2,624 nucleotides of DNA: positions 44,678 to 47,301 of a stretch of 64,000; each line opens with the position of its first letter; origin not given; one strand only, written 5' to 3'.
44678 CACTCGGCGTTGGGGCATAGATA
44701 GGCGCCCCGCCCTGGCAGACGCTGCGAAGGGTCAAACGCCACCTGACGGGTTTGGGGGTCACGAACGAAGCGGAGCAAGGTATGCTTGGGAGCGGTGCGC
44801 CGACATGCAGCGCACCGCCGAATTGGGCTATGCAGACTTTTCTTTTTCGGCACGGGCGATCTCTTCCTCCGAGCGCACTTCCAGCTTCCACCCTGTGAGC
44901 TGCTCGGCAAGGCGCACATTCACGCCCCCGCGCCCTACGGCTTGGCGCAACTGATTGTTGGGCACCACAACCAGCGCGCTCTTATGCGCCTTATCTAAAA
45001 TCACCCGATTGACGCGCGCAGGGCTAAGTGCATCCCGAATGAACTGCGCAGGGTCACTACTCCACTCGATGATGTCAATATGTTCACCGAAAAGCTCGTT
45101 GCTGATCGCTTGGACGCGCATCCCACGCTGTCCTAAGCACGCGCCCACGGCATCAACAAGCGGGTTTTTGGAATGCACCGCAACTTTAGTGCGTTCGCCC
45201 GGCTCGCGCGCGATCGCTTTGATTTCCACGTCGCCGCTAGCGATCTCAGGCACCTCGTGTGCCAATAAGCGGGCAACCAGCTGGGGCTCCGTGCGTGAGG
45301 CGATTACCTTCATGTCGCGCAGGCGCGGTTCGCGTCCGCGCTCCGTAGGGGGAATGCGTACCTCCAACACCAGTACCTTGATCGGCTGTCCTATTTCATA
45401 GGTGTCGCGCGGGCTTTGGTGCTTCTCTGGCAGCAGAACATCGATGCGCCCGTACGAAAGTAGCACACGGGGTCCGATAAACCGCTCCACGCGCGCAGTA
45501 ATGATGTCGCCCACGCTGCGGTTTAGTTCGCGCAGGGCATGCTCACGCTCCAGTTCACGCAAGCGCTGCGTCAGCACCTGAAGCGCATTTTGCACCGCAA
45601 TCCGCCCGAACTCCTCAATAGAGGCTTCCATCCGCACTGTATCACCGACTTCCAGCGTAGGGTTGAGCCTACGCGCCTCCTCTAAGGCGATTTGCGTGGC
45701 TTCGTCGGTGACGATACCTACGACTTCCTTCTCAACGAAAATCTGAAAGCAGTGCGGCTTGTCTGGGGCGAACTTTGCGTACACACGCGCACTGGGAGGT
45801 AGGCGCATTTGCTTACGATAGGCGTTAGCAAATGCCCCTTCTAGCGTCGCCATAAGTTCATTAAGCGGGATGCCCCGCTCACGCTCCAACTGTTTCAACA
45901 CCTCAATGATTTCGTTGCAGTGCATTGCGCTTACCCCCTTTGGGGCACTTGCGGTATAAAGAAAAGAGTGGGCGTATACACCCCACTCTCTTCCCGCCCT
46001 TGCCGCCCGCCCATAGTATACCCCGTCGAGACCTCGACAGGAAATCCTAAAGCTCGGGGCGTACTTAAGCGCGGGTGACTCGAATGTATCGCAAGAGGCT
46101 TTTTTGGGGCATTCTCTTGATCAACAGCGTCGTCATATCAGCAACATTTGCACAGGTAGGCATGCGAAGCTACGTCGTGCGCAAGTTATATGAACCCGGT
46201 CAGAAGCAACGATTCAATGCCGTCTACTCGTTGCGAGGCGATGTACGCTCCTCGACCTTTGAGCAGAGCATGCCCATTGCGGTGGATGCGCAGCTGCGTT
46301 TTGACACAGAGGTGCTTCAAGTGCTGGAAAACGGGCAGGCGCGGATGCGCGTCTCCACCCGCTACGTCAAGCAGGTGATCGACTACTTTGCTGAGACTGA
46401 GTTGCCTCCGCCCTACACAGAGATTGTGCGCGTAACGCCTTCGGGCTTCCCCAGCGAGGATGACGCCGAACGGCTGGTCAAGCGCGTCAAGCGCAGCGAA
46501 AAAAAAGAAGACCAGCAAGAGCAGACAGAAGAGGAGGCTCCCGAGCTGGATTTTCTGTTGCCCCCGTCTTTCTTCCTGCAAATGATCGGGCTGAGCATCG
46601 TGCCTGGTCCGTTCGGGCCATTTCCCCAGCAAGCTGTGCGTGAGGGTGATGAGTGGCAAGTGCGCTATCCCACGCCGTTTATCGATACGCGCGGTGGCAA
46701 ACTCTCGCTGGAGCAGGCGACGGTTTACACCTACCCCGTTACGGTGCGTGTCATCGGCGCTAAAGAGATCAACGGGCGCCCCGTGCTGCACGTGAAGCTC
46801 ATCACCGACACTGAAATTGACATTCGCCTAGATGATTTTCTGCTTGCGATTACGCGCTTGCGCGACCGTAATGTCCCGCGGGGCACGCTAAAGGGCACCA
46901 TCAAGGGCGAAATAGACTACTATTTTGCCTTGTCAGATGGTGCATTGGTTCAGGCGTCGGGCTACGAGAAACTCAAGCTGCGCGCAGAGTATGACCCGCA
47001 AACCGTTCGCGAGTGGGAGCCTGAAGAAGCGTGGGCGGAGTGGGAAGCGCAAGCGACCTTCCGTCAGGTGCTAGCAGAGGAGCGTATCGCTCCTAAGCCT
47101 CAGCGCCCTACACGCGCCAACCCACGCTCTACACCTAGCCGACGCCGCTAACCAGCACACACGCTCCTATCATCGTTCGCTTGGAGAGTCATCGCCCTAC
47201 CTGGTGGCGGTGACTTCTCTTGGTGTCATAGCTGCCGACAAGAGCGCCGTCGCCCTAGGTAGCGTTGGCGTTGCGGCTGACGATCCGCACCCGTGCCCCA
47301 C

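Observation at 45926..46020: Intrinsic terminator inside the nusA leader: candidate NusA autoregulatory attenuator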

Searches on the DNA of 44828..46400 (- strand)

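Call 7: search_rna_families(source=window, start=45700, end=46400, threshold=evalue, max_evalue=10)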
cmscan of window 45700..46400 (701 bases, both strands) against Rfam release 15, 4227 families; matches with E-value up to 10: 3.
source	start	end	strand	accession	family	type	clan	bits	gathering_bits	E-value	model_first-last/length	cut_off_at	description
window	45936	46045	-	RF00586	SNORA12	Gene; snRNA; snoRNA; HACA-box;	-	15.6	45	1.5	1-148/148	no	Small nucleolar RNA SNORA12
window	45958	45995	-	RF03831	mir-627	Gene; miRNA;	-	14.7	86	6.3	26-64/87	no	mir-627 microRNA precursor family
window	45982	46079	+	RF01986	ZEB2_AS1_3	Gene; lncRNA;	-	11.3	55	9.3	1-100/100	no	ZEB2 antisense RNA 1 conserved region 3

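Call 22: search_rna_families(source=window, start=45930, end=46015, threshold=evalue, max_evalue=10, show_alignments=5)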
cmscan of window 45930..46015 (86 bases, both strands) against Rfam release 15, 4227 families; matches with E-value up to 10: 12.
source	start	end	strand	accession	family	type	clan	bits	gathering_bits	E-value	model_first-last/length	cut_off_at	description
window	45943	46012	-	RF02018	mir-1207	Gene; miRNA;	-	23.4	90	0.0074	1-87/87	no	mir-1207 microRNA precursor family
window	45945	46003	+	RF03563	mir-BART16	Gene; miRNA;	-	17.9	100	0.21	1-87/87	no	mir-BART16 microRNA precursor family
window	45945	46003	-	RF03563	mir-BART16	Gene; miRNA;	-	17.6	100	0.25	1-87/87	no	mir-BART16 microRNA precursor family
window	45962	45993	+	RF04279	mir-H20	Gene; miRNA;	CL00141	14.9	99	1.1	1-82/82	no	mir-H20 microRNA precursor family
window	45958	45995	-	RF03831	mir-627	Gene; miRNA;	-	14.7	86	0.78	26-64/87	no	mir-627 microRNA precursor family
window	45961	46003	+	RF04218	HCV_5BSL1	Cis-reg;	-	14.6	44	0.39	1-47/47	no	Hepatitis C virus stem-loop I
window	45957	45996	-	RF03778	mir-483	Gene; miRNA;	-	14.1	60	1.6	1-75/75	no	mir-483 microRNA precursor family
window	45958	45996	-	RF00802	mir-207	Gene; miRNA;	-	13.1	88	3.6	1-78/78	no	mir-207 microRNA precursor family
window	45957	45998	-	RF03836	mir-3547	Gene; miRNA;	-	11.8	77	9.8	1-88/88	no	mir-3547 microRNA precursor family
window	45952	45998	-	RF01918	mir-1249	Gene; miRNA;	-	11.3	83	4.9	1-75/75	no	mir-1249 microRNA precursor family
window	45960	46015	-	RF00166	PrrB_RsmZ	Gene; sRNA;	CL00106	8.5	44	3.5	72-133/133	5'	PrrB/RsmZ RNA family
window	45982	46015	+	RF01986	ZEB2_AS1_3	Gene; lncRNA;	-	7.9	55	7.1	1-34/100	3'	ZEB2 antisense RNA 1 conserved region 3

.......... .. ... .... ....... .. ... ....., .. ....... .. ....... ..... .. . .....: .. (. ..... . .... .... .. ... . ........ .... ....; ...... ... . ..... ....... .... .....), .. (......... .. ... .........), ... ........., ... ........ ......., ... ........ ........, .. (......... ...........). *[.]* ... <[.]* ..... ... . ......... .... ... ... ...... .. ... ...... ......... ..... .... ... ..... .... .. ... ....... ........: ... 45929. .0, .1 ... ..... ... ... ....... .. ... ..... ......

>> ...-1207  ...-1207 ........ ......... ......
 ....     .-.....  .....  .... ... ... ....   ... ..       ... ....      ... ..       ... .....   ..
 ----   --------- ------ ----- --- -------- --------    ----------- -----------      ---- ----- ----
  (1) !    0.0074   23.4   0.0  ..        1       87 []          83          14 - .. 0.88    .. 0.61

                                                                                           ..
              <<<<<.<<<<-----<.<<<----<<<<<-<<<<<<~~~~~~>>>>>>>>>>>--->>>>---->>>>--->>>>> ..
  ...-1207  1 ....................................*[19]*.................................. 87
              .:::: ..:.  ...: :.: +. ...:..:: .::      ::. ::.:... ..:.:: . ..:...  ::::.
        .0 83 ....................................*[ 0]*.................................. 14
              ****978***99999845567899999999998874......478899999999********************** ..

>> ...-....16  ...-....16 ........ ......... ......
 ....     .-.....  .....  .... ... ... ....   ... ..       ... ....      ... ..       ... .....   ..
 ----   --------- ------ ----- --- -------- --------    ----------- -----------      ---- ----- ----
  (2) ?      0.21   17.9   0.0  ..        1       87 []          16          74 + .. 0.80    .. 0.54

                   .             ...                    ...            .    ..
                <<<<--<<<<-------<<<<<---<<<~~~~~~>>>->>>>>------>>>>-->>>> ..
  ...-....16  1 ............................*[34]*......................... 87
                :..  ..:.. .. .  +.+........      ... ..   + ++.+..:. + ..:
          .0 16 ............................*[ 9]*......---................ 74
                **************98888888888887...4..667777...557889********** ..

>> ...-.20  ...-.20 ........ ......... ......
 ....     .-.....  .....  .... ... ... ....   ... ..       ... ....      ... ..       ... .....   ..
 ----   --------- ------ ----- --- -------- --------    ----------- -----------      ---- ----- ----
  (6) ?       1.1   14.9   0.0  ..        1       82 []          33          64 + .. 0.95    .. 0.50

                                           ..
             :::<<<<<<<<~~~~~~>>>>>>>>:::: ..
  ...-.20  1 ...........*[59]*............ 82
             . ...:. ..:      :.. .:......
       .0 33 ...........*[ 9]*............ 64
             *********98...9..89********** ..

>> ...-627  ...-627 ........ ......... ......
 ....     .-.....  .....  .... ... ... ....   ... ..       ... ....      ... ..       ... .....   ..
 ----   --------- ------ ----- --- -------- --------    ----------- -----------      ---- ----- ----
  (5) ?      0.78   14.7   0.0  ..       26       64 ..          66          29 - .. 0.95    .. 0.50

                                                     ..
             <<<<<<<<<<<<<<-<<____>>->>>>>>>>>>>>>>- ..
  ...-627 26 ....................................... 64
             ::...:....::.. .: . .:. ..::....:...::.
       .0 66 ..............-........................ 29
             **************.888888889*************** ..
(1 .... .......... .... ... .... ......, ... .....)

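Call 24: search_rna_families(sources=[L023, L024, L025, L048, L073, L051, L056, L061, L033, L084, L099, L092, L114, L077, L027, L035, L054, L028, L001, L018], threshold=gathering)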
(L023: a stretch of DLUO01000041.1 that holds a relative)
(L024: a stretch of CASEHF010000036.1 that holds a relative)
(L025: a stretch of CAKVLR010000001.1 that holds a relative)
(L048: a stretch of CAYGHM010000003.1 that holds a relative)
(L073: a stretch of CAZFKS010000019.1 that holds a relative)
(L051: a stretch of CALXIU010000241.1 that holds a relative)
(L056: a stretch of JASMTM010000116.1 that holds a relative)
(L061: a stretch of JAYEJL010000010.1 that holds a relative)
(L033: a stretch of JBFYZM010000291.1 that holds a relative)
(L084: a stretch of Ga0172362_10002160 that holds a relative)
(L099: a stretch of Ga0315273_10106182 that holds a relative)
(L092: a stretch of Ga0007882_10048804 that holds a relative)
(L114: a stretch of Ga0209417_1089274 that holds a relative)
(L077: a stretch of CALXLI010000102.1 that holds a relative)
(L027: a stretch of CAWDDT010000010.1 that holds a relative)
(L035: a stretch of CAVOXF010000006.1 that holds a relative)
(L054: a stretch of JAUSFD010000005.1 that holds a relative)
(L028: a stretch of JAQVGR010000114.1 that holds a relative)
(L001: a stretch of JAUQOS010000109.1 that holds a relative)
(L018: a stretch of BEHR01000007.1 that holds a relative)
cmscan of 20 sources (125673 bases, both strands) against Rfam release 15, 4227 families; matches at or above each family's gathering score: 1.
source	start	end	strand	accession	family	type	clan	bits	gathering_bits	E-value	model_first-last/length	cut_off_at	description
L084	10810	10894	+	RF00005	tRNA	Gene; tRNA;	CL00001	59.8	29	3.9e-10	1-71/71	no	tRNA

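Call 39: search_with_rna_model(model_id=R1, sources=[L001, L002, L003, L004, L005, L006, L007, L008, L009, L010, L011, L012, L013, L014, L015, L016, L017, L018, L019, L020, L021, L022, L023, L024, L025, L026, L027, L028, L029, L030, L031, L032, L033, L034, L035, L036, L037, L038, L039, L040, L041, L042, L043, L044, L045, L046, L047, L048, L049, L050, L051, L052, L053, L054, L055, L056, L057, L058, L059, L060, L061, L062, L063, L064, L065, L066, L067, L068, L069, L070, L071, L072, L073, L074, L075, L076, L077, L078, L079, L080], max_evalue=1)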
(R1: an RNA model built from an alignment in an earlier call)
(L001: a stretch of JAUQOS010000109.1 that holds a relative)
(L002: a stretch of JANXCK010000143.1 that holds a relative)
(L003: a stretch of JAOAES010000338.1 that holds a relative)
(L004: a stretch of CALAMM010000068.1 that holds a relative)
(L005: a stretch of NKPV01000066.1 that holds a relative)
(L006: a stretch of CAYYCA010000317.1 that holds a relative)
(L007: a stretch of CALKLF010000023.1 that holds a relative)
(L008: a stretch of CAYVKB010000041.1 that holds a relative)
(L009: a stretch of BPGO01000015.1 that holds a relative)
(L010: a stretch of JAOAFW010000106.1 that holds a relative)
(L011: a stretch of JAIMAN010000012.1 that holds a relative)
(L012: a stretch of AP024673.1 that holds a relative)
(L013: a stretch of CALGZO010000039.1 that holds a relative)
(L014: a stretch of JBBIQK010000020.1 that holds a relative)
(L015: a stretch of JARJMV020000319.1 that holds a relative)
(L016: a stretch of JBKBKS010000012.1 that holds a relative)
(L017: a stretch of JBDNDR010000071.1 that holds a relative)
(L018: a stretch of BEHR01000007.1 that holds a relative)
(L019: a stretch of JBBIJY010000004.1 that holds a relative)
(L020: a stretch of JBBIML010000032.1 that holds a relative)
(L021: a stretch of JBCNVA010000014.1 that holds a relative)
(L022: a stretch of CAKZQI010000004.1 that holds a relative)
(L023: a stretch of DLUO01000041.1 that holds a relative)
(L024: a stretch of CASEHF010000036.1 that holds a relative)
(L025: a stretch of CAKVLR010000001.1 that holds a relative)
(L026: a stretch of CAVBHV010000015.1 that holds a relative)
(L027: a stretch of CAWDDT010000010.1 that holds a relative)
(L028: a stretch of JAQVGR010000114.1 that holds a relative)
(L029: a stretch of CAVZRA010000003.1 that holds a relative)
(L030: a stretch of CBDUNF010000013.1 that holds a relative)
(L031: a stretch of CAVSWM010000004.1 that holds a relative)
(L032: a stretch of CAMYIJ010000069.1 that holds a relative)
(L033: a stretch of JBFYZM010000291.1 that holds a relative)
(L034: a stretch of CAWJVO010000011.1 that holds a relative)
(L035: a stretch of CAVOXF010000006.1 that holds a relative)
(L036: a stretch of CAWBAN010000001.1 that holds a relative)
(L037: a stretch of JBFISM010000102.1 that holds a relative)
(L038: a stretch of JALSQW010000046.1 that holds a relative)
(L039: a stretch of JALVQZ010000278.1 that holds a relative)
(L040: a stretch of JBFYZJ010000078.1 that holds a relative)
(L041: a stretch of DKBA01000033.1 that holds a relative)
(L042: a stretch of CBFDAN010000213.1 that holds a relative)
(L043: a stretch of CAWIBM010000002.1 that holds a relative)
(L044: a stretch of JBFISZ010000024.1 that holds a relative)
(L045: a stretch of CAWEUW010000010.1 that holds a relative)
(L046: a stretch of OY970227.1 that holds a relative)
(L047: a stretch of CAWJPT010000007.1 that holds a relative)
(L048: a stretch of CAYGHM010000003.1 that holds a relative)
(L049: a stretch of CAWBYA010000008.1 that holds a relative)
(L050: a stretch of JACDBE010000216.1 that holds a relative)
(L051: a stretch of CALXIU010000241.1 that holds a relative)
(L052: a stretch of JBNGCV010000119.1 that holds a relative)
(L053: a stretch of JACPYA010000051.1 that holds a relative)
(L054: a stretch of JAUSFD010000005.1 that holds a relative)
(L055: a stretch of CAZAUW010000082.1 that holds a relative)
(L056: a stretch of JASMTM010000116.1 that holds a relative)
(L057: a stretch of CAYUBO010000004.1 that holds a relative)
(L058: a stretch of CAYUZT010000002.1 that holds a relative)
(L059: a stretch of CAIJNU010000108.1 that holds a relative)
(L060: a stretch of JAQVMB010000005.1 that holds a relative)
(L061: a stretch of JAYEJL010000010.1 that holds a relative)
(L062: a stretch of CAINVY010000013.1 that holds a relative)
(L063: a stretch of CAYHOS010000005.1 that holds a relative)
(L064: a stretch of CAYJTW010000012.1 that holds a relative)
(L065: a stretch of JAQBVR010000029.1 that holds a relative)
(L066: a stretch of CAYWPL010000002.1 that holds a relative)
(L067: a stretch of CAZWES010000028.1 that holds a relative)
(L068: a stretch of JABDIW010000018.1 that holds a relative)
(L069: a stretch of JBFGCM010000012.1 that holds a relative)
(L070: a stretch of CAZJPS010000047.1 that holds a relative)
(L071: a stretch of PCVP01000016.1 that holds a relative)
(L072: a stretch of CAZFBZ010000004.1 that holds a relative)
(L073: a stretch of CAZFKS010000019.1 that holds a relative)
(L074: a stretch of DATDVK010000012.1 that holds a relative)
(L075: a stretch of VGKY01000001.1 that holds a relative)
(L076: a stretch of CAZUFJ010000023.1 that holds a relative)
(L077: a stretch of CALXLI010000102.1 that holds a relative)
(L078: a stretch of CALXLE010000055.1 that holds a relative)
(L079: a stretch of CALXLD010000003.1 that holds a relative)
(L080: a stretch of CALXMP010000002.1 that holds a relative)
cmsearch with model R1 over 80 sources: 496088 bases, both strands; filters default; matches with E-value up to 1: 53.
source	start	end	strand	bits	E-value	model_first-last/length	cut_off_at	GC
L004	2074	2104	+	34.1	0.00018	1-34/34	no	0.45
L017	2947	2979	+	33.4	0.00025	1-34/34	no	0.58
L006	489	519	+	33.3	0.00026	1-34/34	no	0.48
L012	2935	2966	+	33.2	0.00027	1-34/34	no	0.44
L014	2935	2966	+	33.2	0.00027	1-34/34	no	0.44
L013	2937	2967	+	31.6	0.00064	1-34/34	no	0.42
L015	2937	2967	+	31.6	0.00064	1-34/34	no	0.42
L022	2945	2978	+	31.5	0.00065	1-34/34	no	0.53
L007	2936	2967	+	30.9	0.00091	1-34/34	no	0.44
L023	2440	2472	+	30.7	0.001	1-34/34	no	0.39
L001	2342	2375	+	30.4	0.0012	1-34/34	no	0.47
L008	2938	2968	+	30.3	0.0013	1-34/34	no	0.42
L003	1573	1604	+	30.1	0.0013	1-34/34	no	0.47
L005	2936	2967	+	30.1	0.0013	1-34/34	no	0.47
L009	2936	2967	+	30.1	0.0013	1-34/34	no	0.47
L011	2935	2966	+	30.1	0.0013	1-34/34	no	0.47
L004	2073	2100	-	29.7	0.0017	1-34/34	no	0.46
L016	2938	2969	+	29.1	0.0023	1-34/34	no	0.41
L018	2930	2968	+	26.5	0.0092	1-34/34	no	0.46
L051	1086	1120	+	25.9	0.012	1-34/34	no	0.54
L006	488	515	-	24.9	0.02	1-34/34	no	0.5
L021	2931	2968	+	24.5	0.026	1-34/34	no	0.45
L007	2934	2963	-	24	0.033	1-34/34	no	0.47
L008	2933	2964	-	23.8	0.036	1-34/34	no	0.47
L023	2439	2467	-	22.8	0.061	1-34/34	no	0.45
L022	2941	2974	-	22.6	0.068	1-34/34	no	0.56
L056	2468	2502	+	22.2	0.085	1-34/34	no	0.37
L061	2468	2502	+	22.2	0.085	1-34/34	no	0.37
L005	2931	2963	-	22.1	0.086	1-34/34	no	0.48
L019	2925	2961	+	21.6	0.11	1-34/34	no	0.46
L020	2923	2960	+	20.9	0.16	1-34/34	no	0.5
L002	2933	2965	+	20.8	0.17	1-34/34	no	0.45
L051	1083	1115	-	20.6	0.19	1-34/34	no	0.55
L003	1569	1600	-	20.5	0.2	1-34/34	no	0.47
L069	2416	2447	+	20.4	0.21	1-34/34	no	0.62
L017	2945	2975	-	20.1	0.25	1-34/34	no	0.61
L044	2425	2458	+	19.9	0.28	1-34/34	no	0.62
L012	2933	2962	-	19.8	0.3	1-34/34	no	0.47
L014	2933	2962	-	19.8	0.3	1-34/34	no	0.47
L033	2355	2392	+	19.7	0.3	1-34/34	no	0.55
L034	2355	2392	+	19.7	0.3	1-34/34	no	0.55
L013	2932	2963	-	19.4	0.37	1-34/34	no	0.47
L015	2932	2963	-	19.4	0.37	1-34/34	no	0.47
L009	2934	2963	-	19.2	0.39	1-34/34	no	0.5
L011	2933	2962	-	19.2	0.39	1-34/34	no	0.5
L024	2940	2971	+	19.1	0.43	1-34/34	no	0.41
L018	2929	2964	-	18.6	0.55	1-34/34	no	0.5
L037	2396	2428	+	18.6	0.55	1-34/34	no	0.67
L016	2933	2964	-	18.4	0.61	1-34/34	no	0.5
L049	2392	2424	+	17.9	0.77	1-34/34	no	0.67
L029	2449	2481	+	17.8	0.81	1-34/34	no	0.67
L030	2449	2481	+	17.8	0.81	1-34/34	no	0.67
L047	2449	2481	+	17.8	0.81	1-34/34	no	0.67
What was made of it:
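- In 496 kb of NusA loci, all hits at E <= 1 lie 30-650 nt upstream of nusA (call 39).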

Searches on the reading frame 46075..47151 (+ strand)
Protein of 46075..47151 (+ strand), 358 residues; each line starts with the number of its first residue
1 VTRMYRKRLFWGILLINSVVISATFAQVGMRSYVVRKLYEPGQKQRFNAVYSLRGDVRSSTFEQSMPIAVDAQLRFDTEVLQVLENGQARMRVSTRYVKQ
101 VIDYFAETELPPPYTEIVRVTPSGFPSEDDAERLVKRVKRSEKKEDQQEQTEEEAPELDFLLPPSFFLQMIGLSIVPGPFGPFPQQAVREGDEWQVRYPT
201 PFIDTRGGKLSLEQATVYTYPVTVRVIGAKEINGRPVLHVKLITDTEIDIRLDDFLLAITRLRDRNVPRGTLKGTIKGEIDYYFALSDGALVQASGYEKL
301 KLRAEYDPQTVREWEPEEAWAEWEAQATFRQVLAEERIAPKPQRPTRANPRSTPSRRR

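Call 5: search_protein_families(library=pfam, proteins=[window:46075-47151:+])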
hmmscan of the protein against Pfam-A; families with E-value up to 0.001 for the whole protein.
window:46075-47151:+ (358 aa): 0 families

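Call 49: search_protein_families(library=pfam, proteins=[window:46162-47151:+], max_evalue=0.01)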
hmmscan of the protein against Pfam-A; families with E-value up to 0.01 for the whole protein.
window:46162-47151:+ (329 aa): 0 families
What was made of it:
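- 46162..47151 (+): Divergent neighbouring gene: conserved hypothetical protein with no Pfam domain. No Pfam hit (calls 5, 49).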
